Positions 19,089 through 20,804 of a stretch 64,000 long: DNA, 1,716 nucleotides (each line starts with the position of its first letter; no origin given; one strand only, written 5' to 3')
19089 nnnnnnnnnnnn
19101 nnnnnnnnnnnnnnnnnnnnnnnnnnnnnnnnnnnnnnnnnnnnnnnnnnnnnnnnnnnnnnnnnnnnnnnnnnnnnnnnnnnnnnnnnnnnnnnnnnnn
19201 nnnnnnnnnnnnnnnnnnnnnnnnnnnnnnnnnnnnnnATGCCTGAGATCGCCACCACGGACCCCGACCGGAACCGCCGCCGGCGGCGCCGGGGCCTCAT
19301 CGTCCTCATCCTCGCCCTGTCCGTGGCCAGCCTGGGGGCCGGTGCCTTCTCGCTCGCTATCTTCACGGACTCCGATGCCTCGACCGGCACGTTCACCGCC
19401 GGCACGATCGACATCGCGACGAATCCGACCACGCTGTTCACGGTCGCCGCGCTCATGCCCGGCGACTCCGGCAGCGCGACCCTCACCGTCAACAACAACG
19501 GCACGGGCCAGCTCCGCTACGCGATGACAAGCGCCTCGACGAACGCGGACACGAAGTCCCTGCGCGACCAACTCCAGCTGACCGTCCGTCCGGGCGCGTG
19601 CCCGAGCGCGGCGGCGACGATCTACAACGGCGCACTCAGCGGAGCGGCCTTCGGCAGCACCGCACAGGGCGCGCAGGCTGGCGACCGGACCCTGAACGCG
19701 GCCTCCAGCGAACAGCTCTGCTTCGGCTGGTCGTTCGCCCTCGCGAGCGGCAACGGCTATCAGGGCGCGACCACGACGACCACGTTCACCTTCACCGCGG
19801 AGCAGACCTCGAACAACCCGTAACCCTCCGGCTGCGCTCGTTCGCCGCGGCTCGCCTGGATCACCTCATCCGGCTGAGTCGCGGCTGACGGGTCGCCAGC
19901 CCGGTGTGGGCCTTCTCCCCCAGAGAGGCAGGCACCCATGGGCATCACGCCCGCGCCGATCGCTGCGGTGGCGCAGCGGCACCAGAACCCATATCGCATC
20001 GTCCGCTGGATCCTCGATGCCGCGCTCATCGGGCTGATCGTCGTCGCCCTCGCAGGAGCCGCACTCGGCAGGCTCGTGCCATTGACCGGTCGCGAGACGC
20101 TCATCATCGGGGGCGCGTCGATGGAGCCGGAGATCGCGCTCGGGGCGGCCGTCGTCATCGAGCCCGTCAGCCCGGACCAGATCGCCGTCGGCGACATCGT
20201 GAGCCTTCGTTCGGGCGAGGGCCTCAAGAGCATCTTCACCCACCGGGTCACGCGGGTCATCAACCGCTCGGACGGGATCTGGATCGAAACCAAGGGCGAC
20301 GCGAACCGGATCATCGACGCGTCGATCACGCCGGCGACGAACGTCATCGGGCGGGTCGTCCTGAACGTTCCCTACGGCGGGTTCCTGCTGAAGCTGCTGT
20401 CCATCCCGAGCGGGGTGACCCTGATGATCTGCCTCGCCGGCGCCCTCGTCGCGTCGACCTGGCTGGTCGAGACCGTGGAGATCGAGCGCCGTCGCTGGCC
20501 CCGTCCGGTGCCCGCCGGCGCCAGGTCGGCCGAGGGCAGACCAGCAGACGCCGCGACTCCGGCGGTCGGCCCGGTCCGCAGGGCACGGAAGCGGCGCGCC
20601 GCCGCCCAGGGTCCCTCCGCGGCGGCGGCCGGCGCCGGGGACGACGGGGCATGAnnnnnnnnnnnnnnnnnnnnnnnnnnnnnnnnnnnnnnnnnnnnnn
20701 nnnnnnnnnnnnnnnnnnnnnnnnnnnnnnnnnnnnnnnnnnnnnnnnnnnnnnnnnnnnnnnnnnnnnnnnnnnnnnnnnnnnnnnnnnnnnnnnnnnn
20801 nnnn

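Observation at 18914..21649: TasA-like / SipW / TasA-like operon (Bacillus-type biofilm fibre system) in a ~70% GC genome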

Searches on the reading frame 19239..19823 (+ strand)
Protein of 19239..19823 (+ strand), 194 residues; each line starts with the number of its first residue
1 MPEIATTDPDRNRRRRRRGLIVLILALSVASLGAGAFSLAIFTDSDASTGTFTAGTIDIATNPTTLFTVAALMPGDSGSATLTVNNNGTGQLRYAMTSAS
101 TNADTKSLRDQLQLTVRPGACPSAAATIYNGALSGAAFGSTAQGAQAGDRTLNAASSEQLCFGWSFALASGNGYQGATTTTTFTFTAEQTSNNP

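Call 4: search_protein_families(library=ncbifam, proteins=[window:19239-19823:+], max_evalue=1)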
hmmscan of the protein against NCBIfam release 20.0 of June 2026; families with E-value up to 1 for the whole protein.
window:19239-19823:+ (194 aa): 5 families
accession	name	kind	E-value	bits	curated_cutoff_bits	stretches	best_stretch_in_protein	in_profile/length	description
NF046066.1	BioflmMtrxTasA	equivalog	0.00053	19.5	450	1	19-93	8-81/264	biofilm matrix protein TasA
TIGR04088.1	cognate_SipW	domain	0.0024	18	19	1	24-57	1-34/34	SipW-dependent-type signal peptide-containing protein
NF040597.1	carb_anhyd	equivalog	0.13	11.7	380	1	19-80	6-67/248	carbonic anhydrase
NF008664.0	PRK11667.1-2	equivalog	0.17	11.9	232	1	22-136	8-122/163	hypothetical protein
NF038083.1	CU044_5270_fam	subfamily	0.98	9.2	100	1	6-71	17-71/284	CU044_5270 family protein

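Call 5: search_protein_families(library=pfam, proteins=[window:19239-19823:+], max_evalue=1)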
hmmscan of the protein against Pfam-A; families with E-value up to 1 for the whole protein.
window:19239-19823:+ (194 aa): 3 families
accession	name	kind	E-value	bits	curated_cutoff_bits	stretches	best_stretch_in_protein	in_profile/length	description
PF12389.13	Peptidase_M73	-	3.1e-15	57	22.5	1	19-100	7-86/196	Camelysin metallo-endopeptidase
PF11286.13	DUF3087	-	0.0051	16.7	23.4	1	3-48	2-47/165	Protein of unknown function (DUF3087)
PF06072.16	Herpes_US9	-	0.074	13.4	23.7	1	11-40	26-54/61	Alphaherpesvirus tegument protein US9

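Call 12: find_homologous_proteins(query=window:19239-19823:+)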
Query window:19239-19823:+ (194 aa): 1427 proteins with E <= 0.001 among 2468 candidates; the best 120 are listed.
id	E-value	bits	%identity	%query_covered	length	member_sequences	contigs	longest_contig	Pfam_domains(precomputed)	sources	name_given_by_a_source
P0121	2.8e-103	361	91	100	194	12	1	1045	PF12389.14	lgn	-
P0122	1.9e-101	355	90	100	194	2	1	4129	PF12389.14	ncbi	ncbi:MAG TPA: TasA family protein [Candidatus Limnocylindrales bacterium]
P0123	3.7e-101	354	89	100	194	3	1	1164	PF12389.14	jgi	jgi:predicted ribosomally synthesized peptide with SipW-like signal peptide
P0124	5.6e-101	353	90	100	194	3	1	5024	PF12389.14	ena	-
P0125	1.0e-100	353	89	100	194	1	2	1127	PF12389.14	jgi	jgi:spore coat-associated protein N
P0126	1.7e-99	349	88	100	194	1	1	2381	PF12389.14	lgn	-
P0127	6.0e-96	337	84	100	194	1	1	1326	PF12389.14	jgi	jgi:predicted ribosomally synthesized peptide with SipW-like signal peptide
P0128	4.1e-94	331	84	100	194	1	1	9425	PF12389.14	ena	-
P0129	1.7e-93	329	85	81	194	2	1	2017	PF12389.14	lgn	-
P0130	1.6e-89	316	78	100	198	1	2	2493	PF12389.14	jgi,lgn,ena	-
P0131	4.6e-87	308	82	81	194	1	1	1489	PF12389.14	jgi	jgi:hypothetical protein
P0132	2.3e-85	303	86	86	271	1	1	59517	PF12389.14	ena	-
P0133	1.1e-80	287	73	99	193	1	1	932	PF12389.14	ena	-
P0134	2.3e-80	286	73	99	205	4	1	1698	PF12389.14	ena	-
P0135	2.7e-80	286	73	100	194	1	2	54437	PF12389.14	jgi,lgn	jgi:hypothetical protein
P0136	3.9e-80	286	71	100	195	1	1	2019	PF12389.14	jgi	jgi:predicted ribosomally synthesized peptide with SipW-like signal peptide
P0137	5.1e-80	285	72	99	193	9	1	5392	PF12389.14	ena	-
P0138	1.3e-79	284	71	100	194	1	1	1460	PF12389.14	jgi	jgi:predicted ribosomally synthesized peptide with SipW-like signal peptide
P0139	1.0e-78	281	71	81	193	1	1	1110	PF12389.14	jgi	jgi:hypothetical protein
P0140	1.2e-78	281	69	99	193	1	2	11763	PF12389.14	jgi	jgi:spore coat-associated protein N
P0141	3.2e-78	279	71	100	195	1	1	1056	PF12389.14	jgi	jgi:predicted ribosomally synthesized peptide with SipW-like signal peptide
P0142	3.2e-78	279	74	81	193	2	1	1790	PF12389.14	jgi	jgi:hypothetical protein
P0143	4.7e-78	279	71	99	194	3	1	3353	PF12389.14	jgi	jgi:predicted ribosomally synthesized peptide with SipW-like signal peptide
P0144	4.9e-78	279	72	86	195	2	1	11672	PF12389.14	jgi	jgi:predicted ribosomally synthesized peptide with SipW-like signal peptide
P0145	2.2e-77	277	72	81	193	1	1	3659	PF12389.14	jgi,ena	-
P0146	2.8e-77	276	73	81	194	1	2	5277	PF12389.14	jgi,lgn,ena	-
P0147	3.0e-77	276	77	93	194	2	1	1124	PF12389.14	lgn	-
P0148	3.5e-77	276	69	100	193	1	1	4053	PF12389.14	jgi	-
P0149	8.7e-77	275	71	96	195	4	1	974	PF12389.14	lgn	-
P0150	9.2e-77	275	70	91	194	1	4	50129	PF12389.14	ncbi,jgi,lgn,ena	-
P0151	9.3e-77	275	70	86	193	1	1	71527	PF12389.14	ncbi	-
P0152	1.6e-76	274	71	84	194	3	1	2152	PF12389.14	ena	-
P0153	2.0e-76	273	71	90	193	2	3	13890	PF12389.14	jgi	jgi:spore coat-associated protein N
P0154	3.9e-76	273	70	91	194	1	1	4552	PF12389.14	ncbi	-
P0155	5.5e-76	272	71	96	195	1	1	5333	PF12389.14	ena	-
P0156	1.9e-75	270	71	82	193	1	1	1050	PF12389.14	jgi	jgi:hypothetical protein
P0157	2.2e-75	270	72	90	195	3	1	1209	PF12389.14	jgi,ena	jgi:hypothetical protein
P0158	4.3e-75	269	74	95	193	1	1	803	PF12389.14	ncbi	-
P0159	4.6e-75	269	68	97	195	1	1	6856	PF12389.14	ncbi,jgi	jgi:hypothetical protein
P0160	5.2e-75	269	73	85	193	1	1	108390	PF12389.14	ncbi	-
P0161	5.9e-75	269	74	85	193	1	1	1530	PF12389.14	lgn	-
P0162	7.3e-75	268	70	95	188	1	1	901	PF12389.14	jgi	jgi:spore coat-associated protein N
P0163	1.0e-74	268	73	84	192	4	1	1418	PF12389.14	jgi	jgi:spore coat-associated protein N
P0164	1.2e-74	268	71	82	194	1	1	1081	PF12389.14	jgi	jgi:spore coat-associated protein N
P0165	2.9e-74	266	72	95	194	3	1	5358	PF12389.14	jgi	jgi:spore coat-associated protein N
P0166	3.7e-74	266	68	91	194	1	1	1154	PF12389.14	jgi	-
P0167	3.8e-74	266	68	84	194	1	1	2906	PF12389.14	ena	-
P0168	4.2e-74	266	68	85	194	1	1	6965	PF12389.14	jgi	jgi:hypothetical protein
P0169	5.0e-73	262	68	100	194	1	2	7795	PF12389.14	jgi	jgi:spore coat-associated protein N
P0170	2.2e-72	260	67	100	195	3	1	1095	PF12389.14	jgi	jgi:predicted ribosomally synthesized peptide with SipW-like signal peptide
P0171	1.8e-71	257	66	85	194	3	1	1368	PF12389.14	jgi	jgi:predicted ribosomally synthesized peptide with SipW-like signal peptide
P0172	2.5e-71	257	66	100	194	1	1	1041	PF12389.14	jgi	jgi:hypothetical protein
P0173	7.1e-71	255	70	81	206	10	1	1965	PF12389.14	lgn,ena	-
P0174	1.5e-70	254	66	91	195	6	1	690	PF12389.14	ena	-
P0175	2.9e-70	253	68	90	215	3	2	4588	PF12389.14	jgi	jgi:hypothetical protein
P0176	4.6e-70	253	67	96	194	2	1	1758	PF12389.14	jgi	jgi:hypothetical protein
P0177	5.9e-70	252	68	81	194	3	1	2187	PF12389.14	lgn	-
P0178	7.5e-70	252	70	85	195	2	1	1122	PF12389.14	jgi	-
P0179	2.3e-69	251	69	84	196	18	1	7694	PF12389.14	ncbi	-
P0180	3.8e-69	250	66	96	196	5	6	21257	PF12389.14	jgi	jgi:hypothetical protein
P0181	1.4e-68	248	65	91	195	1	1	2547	PF12389.14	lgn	-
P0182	4.2e-68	246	67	96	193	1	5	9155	PF12389.14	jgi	jgi:hypothetical protein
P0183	4.2e-68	246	62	99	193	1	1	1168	PF12389.14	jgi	jgi:hypothetical protein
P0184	5.9e-68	246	69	90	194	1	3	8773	PF12389.14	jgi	jgi:hypothetical protein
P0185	1.0e-67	245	64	100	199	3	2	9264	PF12389.14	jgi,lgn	jgi:spore coat-associated protein N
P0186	1.1e-67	245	67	81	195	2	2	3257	PF12389.14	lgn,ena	-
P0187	1.1e-67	245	66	91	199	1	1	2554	PF12389.14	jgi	jgi:predicted ribosomally synthesized peptide with SipW-like signal peptide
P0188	1.3e-67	245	71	89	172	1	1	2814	PF12389.14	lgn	-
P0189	2.1e-67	244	68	90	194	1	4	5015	PF12389.14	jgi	jgi:hypothetical protein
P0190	2.8e-67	244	67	91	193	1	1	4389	PF12389.14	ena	-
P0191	3.2e-67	244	63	100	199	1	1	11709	PF12389.14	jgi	jgi:predicted ribosomally synthesized peptide with SipW-like signal peptide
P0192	3.8e-67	243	67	84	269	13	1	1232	PF12389.14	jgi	-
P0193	4.7e-67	243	63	99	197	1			PF12389.14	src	-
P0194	5.3e-67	243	68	95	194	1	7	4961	PF12389.14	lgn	-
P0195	5.9e-67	243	64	91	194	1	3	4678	PF12389.14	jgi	jgi:predicted ribosomally synthesized peptide with SipW-like signal peptide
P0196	1.2e-66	242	66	89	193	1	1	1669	PF12389.14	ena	-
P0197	1.5e-66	241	65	95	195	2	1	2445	PF12389.14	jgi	-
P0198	1.7e-66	241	63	91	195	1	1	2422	PF12389.14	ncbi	-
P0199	2.5e-66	241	62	100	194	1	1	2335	PF12389.14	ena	-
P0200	2.7e-66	241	68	87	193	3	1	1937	PF12389.14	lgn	-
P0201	2.7e-66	241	63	82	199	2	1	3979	PF12389.14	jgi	jgi:spore coat-associated protein N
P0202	3.3e-66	240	62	100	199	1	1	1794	PF12389.14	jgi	jgi:predicted ribosomally synthesized peptide with SipW-like signal peptide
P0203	4.6e-66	240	63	100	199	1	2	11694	PF12389.14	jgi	jgi:spore coat-associated protein N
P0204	4.9e-66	240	61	100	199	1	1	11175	PF12389.14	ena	-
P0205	5.9e-66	239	62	86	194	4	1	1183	PF12389.14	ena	-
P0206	6.1e-66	239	62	82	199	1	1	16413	PF12389.14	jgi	jgi:predicted ribosomally synthesized peptide with SipW-like signal peptide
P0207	7.0e-66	239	62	96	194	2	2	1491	PF12389.14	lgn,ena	-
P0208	1.6e-65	238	63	91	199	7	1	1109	PF12389.14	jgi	jgi:predicted ribosomally synthesized peptide with SipW-like signal peptide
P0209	1.6e-65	238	65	91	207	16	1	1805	PF12389.14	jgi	-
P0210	1.7e-65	238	67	89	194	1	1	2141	PF12389.14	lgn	-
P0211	2.2e-65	238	64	90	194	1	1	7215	PF12389.14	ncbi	-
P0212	2.4e-65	237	61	100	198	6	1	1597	PF12389.14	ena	-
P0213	2.4e-65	237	64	91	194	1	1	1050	PF12389.14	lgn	-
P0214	5.6e-65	236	70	89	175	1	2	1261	PF12389.14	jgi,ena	-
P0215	5.7e-65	236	63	90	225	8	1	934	PF12389.14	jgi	jgi:predicted ribosomally synthesized peptide with SipW-like signal peptide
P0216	7.6e-65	236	63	99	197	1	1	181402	PF12389.14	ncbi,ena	-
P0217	8.7e-65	236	61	91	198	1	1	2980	PF12389.14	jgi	jgi:predicted ribosomally synthesized peptide with SipW-like signal peptide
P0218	9.0e-65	236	61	100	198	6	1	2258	PF12389.14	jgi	jgi:predicted ribosomally synthesized peptide with SipW-like signal peptide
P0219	1.1e-64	235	61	99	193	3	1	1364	PF12389.14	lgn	-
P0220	1.6e-64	235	66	89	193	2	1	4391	PF12389.14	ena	-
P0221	1.6e-64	235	63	97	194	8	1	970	PF12389.14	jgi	-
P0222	1.9e-64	234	65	96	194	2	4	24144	PF12389.14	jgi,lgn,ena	-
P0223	2.6e-64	234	64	96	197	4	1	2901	PF12389.14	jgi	jgi:hypothetical protein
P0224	9.4e-64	232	61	87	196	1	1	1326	PF12389.14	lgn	-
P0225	1.2e-63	232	65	89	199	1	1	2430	PF12389.14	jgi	jgi:spore coat-associated protein N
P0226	1.5e-63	232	62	96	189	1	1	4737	PF12389.14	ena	-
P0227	1.6e-63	231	64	84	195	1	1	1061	PF12389.14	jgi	jgi:hypothetical protein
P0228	2.0e-63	231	61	100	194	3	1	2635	PF12389.14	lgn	-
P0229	3.5e-63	230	62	98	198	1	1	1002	PF12389.14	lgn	-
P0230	4.0e-63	230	58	100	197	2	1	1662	PF12389.14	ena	-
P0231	5.0e-63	230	63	86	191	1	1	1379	PF12389.14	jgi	-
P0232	8.6e-63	229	60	90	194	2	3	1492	PF12389.14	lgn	-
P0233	9.9e-63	229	64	94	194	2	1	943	PF12389.14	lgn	-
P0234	1.4e-62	228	63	90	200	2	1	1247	PF12389.14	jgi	jgi:spore coat-associated protein N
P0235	1.8e-62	228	60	100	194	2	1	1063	PF12389.14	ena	-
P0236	2.0e-62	228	65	87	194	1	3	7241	PF12389.14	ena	-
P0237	2.4e-62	228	62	84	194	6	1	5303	PF12389.14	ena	-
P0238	2.8e-62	227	62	94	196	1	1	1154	PF12389.14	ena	-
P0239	3.0e-62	227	63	84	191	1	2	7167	PF12389.14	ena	-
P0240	3.3e-62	227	65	84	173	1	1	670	PF12389.14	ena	-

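Call 22: predict_structure(alignment_id=A2)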
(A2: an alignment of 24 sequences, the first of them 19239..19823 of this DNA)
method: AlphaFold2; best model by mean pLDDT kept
length: 194 residues; sequences in the alignment: 24
mean_pLDDT: 77.8   pTM: 0.66
mean pLDDT of the five models: 77.8, 73.9, 72.9, 68.8, 66.1
residues with pLDDT >= 90: 56; 70-90: 89; 50-70: 26; < 50: 23
segments of 3 or more residues with pLDDT < 50: 1-8, 35-46
pLDDT, mean of each block of 10 residues (from residue 1): 46 61 67 49 53 82 84 83 91 91 82 93 91 90 79 92 88 81 88 51
secondary structure, 60 per line:
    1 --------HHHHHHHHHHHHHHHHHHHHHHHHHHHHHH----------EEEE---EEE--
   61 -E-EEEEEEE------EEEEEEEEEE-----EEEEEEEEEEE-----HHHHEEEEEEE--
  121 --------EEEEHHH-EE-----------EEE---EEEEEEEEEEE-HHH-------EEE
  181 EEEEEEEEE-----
elements in order: H9-38 E49-52 E56-58 E64-70 E77-86 E92-102 H108-111 E112-118 E129-132 E150-152 E156-166 E178-189

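Call 24: search_solved_structures(query=A2, max_evalue=1, show_alignments=2)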
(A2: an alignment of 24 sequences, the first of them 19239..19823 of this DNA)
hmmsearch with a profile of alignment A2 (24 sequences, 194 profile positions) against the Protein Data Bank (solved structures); distinct sequences matched with E-value up to 1: 3.
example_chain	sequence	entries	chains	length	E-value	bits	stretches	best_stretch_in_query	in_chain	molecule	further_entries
8aur_A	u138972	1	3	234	0.0052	19.4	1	42-95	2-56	Major biofilm matrix component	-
5of1_A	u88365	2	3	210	0.015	17.9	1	45-95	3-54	Spore coat-associated protein N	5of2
9ijj_4G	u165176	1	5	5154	0.024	17.2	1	59-145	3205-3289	Hydrocephalus-inducing protein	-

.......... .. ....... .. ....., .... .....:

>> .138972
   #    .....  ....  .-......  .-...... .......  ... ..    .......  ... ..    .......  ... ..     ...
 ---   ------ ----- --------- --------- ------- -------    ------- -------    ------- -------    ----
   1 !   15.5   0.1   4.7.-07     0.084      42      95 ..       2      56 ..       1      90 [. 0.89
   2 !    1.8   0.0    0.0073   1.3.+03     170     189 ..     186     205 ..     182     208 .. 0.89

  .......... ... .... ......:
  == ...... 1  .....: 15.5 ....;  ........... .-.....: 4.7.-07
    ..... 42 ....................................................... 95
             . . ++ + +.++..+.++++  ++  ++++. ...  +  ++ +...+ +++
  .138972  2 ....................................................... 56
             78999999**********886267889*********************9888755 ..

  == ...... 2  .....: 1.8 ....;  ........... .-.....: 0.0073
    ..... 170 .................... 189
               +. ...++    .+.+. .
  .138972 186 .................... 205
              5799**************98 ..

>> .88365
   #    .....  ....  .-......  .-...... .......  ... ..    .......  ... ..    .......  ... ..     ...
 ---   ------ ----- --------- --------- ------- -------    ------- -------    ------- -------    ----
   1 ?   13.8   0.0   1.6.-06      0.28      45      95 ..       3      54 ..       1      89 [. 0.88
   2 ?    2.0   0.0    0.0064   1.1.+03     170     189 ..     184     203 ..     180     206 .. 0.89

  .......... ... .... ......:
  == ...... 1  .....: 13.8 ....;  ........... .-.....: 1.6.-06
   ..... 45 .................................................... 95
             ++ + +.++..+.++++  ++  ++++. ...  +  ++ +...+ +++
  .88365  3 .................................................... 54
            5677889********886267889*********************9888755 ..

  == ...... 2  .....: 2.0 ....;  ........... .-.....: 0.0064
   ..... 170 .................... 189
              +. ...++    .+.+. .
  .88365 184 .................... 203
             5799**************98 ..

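Call 25: fold_search(model_id=the predicted structure, library=pdb)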
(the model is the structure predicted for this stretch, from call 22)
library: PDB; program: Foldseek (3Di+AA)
matches with E <= 10: 1117; with E <= 0.001: 3
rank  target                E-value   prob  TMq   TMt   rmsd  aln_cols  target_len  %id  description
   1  8a28_A                1.9e-04  1.00  0.31  0.19   7.7       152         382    9  Structure of the astacin zymogen of LAST-MAM from Limulus polyphemus (released 2022-10-19)
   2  5of2                  5.2e-04  1.00  0.46  0.47   6.2       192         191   14  The structural versatility of TasA in B. subtilis biofilm formation (released 2018-03-21)
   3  5of1_B                9.5e-04  1.00  0.39  0.39   9.0       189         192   14  The structural versatility of TasA in B. subtilis biofilm formation (released 2018-03-21)
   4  1wky                  2.4e-03  0.93  0.25  0.13   8.3       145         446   10  Crystal structure of alkaline mannanase from Bacillus sp. strain JAMB-602: catalytic domain and its Carbohydrate Binding (released 2005-06-15)
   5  8hhe_A                2.9e-03  0.75  0.22  0.09  10.3       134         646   11  Crystal structure of Cry5B from Bacillus thuringiensis at 4.5 A resolution (released 2022-12-07)
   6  8iq9_B                3.2e-03  0.96  0.29  0.13   8.3       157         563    9  Crystal structure of trimeric K2-2 TSP in complex with tetrasaccharide and octasaccharide (released 2024-02-21)
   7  3nru_K                3.6e-03  0.91  0.29  0.33   8.2       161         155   12  Ligand binding domain of EPHA7 (released 2010-12-08)
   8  8iqe_A                3.8e-03  0.96  0.28  0.13   8.0       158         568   10  Crystal structure of tetrameric K2-2 TSP (released 2024-02-21)
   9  8iqe_D                4.2e-03  0.90  0.26  0.12   9.9       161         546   10  Crystal structure of tetrameric K2-2 TSP (released 2024-02-21)
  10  3nru_D                4.4e-03  0.93  0.31  0.35   9.2       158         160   12  Ligand binding domain of EPHA7 (released 2010-12-08)
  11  7xyc_A                4.4e-03  0.90  0.27  0.13   9.3       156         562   10  CryoEM structure of Klebsiella phage Kp7 type II tail fiber gp52 in vitro (released 2023-06-07)
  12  7vrn_I                4.4e-03  0.33  0.19  0.11  23.4       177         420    8  Structure of infectious bursal disease virus Gt strain (released 2022-03-30)
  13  4dzg                  4.7e-03  0.96  0.29  0.40   7.2       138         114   14  Crystal structure of Aeromonas hydrophila PliG, a periplasmic lysozyme inhibitor of g-type lysozyme (released 2012-06-13)
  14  5azx_A                5.0e-03  1.00  0.33  0.54   5.2       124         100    9  Crystal structure of p24delta1 GOLD domain (native 1) (released 2016-09-14)
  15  5j6y                  5.0e-03  0.80  0.22  0.23  12.0       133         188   10  Crystal structure of PA14 domain of MpAFP Antifreeze protein (released 2017-06-07)
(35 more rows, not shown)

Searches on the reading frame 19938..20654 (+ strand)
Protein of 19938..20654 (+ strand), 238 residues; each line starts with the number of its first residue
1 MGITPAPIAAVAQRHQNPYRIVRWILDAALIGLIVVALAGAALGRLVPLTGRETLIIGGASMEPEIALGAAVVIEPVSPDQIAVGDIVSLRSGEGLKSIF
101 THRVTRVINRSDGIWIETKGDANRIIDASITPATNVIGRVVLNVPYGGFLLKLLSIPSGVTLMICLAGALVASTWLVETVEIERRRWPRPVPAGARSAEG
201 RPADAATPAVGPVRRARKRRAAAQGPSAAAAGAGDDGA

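Call 4: search_protein_families(library=ncbifam, proteins=[window:19938-20654:+], max_evalue=1)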
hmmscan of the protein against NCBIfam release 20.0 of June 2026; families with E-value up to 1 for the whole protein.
window:19938-20654:+ (238 aa): 3 families
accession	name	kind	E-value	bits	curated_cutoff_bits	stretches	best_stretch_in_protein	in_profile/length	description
TIGR02228.1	sigpep_I_arch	equivalog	2.8e-21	76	51.85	1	47-172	25-151/158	signal peptidase I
NF046067.1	SigPepSipWBacil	equivalog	2.8e-19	69.4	190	1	20-171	6-157/189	signal peptidase I SipW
TIGR02227.1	sigpep_I_bact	equivalog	0.024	14.5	47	1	32-104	3-74/162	signal peptidase I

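Call 5: search_protein_families(library=pfam, proteins=[window:19938-20654:+], max_evalue=1)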
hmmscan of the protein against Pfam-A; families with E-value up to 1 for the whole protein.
window:19938-20654:+ (238 aa): 1 family
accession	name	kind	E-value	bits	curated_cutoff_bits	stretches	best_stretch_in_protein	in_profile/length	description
PF00717.28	Peptidase_S24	-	0.0061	16.7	23.3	1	55-141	38-116/116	Peptidase S24-like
